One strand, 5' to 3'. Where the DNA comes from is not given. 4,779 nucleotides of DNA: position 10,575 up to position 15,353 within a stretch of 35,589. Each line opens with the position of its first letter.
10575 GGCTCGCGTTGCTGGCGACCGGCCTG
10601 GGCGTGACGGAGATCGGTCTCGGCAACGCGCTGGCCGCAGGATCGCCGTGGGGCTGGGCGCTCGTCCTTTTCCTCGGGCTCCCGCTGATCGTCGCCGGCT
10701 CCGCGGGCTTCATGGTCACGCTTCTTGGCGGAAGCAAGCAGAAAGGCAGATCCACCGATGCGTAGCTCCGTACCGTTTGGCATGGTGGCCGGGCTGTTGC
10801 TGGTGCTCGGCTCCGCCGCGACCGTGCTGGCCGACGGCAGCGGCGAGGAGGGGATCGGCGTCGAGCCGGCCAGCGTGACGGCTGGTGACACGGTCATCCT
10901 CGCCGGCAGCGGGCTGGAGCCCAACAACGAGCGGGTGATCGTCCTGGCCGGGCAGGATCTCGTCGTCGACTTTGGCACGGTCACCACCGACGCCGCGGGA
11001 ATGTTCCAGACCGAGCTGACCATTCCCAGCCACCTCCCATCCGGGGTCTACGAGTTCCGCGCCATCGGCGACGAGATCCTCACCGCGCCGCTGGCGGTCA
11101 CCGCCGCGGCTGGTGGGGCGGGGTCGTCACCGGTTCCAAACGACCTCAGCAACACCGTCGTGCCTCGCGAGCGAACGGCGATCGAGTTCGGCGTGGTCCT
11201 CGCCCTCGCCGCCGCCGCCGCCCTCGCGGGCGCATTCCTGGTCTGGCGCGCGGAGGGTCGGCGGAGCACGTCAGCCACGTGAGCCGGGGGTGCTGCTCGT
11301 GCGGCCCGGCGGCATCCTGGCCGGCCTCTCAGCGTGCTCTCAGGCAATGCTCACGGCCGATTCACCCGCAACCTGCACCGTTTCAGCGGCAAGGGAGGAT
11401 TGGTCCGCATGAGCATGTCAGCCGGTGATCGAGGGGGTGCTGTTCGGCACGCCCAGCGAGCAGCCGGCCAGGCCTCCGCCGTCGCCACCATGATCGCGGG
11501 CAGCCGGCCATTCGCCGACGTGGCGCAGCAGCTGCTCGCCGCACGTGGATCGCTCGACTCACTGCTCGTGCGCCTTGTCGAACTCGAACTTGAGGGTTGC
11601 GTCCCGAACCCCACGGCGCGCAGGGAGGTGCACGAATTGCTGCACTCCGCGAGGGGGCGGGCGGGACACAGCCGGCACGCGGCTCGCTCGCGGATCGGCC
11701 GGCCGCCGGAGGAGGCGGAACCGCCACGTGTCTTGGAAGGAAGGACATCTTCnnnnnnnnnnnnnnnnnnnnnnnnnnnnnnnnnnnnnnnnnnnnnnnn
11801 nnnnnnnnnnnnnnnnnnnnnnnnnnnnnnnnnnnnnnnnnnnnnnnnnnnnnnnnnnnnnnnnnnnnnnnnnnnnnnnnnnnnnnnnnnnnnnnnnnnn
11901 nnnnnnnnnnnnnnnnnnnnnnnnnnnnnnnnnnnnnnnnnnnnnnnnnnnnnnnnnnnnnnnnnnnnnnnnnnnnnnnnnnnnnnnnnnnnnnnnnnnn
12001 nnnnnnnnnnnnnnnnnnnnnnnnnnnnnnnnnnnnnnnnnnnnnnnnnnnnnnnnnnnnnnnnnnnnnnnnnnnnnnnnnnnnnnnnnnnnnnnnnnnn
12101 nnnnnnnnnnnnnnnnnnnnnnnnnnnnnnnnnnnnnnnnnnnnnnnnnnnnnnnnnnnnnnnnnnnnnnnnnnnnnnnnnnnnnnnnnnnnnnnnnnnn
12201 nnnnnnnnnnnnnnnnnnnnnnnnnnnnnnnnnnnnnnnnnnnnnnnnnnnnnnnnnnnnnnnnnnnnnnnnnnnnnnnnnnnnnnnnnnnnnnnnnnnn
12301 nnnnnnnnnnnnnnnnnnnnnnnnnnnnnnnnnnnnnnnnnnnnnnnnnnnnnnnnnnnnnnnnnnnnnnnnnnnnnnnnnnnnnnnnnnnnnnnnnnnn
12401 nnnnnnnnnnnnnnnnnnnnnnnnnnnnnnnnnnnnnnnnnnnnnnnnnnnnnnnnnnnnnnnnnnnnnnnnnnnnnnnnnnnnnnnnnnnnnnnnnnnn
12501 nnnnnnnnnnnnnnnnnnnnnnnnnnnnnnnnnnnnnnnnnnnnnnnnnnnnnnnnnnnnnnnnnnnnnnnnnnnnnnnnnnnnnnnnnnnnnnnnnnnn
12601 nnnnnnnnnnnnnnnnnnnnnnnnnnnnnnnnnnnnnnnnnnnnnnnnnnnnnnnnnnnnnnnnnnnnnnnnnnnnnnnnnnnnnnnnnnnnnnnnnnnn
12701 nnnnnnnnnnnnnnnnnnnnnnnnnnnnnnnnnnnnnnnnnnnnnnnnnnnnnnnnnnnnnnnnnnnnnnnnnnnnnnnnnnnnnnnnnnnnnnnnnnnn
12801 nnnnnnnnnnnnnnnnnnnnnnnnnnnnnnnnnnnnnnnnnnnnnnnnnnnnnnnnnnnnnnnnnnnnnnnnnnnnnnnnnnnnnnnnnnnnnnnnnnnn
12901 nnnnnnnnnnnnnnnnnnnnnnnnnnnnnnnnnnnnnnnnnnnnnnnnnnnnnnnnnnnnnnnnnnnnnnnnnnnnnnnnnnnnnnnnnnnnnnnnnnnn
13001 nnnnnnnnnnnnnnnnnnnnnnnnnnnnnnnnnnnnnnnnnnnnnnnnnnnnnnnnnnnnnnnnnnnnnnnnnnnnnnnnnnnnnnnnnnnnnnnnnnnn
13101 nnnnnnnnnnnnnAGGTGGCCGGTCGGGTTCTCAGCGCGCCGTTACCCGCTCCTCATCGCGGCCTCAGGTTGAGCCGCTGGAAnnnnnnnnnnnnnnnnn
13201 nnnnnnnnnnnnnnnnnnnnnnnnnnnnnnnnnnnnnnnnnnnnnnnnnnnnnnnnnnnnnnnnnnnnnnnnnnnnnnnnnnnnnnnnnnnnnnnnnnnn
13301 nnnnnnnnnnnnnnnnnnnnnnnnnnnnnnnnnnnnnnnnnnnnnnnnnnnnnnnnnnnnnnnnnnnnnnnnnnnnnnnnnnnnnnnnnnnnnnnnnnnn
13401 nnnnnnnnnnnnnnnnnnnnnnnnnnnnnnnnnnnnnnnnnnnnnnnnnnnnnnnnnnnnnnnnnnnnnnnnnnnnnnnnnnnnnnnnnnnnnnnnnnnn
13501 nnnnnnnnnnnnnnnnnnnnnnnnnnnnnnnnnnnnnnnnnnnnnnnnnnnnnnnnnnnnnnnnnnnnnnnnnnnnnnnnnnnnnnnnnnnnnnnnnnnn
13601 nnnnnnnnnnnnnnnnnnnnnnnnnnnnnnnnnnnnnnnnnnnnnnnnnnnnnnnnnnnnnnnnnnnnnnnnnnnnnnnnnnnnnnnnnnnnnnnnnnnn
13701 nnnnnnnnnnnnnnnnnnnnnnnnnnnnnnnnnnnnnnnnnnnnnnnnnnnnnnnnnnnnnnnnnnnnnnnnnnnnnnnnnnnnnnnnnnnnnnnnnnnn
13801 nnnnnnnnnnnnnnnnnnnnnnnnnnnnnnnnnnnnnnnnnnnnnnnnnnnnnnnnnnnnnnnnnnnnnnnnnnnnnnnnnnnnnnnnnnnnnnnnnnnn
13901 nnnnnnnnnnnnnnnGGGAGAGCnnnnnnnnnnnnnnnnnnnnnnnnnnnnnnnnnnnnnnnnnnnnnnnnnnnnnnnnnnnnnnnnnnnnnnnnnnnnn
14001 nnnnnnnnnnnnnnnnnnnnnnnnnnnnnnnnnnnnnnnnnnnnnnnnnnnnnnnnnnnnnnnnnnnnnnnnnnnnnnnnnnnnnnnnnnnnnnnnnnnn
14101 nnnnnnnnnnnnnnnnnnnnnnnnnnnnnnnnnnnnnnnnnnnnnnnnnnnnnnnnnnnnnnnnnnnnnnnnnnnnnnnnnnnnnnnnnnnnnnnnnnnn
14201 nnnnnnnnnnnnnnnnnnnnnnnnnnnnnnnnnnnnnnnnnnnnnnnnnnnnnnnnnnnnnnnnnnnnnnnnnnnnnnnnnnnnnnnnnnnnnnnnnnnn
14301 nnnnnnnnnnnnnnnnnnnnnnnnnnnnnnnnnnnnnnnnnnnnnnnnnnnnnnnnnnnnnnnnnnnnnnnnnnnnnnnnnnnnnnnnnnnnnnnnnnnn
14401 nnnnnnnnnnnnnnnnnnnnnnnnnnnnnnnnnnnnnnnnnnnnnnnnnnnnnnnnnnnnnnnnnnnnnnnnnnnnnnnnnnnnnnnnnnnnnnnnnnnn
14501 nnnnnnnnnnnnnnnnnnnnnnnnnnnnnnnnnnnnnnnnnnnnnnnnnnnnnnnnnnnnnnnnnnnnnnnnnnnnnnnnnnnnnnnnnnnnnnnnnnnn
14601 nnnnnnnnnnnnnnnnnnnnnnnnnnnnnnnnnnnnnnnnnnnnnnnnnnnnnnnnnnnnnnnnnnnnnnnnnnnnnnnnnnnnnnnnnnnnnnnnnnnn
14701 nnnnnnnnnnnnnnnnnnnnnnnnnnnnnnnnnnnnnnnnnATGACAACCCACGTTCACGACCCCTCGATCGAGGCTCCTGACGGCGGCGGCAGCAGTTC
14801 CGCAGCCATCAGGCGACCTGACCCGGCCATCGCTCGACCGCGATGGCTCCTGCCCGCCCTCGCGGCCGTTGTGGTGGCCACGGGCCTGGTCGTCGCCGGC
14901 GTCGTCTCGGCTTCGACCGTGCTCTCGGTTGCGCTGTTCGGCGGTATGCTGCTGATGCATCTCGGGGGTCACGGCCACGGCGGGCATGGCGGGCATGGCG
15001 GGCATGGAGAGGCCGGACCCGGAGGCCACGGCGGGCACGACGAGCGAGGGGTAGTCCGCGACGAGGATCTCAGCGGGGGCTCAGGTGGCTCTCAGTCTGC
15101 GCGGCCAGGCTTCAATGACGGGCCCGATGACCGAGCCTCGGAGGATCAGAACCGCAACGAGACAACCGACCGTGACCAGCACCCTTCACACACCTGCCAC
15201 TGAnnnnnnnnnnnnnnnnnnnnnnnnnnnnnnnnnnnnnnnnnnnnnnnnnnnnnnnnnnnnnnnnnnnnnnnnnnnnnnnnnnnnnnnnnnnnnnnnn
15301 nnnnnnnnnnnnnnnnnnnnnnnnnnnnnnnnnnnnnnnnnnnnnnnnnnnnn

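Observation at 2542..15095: Phased CTCA(G) x3 boxes at exact 11-nt spacing mark at least seven transcription units: a candidate response-regulator regulon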

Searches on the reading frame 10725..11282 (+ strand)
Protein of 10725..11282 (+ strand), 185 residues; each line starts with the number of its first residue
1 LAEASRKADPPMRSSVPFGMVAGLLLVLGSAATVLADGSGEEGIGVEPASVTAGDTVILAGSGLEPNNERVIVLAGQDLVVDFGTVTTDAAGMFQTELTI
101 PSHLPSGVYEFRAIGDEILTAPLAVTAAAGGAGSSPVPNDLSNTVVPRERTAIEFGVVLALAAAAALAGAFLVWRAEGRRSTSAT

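Call 7: search_protein_families(library=pfam, proteins=[window:10725-11282:+], max_evalue=0.01)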
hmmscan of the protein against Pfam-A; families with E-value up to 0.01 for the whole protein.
window:10725-11282:+ (185 aa): 0 families

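Call 52: search_protein_families(library=ncbifam, proteins=[window:10755-11282:+], max_evalue=0.00001)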
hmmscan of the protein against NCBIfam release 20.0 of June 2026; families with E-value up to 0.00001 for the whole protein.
window:10755-11282:+ (175 aa): 0 families

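Call 65: search_protein_families(library=pfam, proteins=[window:10755-11282:+], max_evalue=0.05)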
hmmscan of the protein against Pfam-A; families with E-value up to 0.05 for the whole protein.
window:10755-11282:+ (175 aa): 1 family
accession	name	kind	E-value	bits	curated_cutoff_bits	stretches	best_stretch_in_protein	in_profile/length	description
PF01835.25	MG2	-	0.05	14.4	32.8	0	61-103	38-80/96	MG2 domain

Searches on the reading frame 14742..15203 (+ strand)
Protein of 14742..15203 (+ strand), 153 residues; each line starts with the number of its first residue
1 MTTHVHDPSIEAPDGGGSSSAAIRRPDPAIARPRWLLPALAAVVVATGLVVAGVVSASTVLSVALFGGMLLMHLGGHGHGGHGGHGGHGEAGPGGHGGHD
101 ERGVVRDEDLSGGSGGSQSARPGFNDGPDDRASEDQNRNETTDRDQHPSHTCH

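Call 65: search_protein_families(library=pfam, proteins=[window:14742-15203:+], max_evalue=0.05)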
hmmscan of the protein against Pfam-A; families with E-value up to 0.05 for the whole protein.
window:14742-15203:+ (153 aa): 2 families
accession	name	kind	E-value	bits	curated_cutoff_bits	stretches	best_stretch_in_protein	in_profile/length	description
PF11239.13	DUF3040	-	0.0019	18.9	24.7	1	28-71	37-80/84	Protein of unknown function (DUF3040)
PF20444.3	DUF6703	-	0.013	15.8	23.8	1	32-69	50-87/122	Family of unknown function (DUF6703)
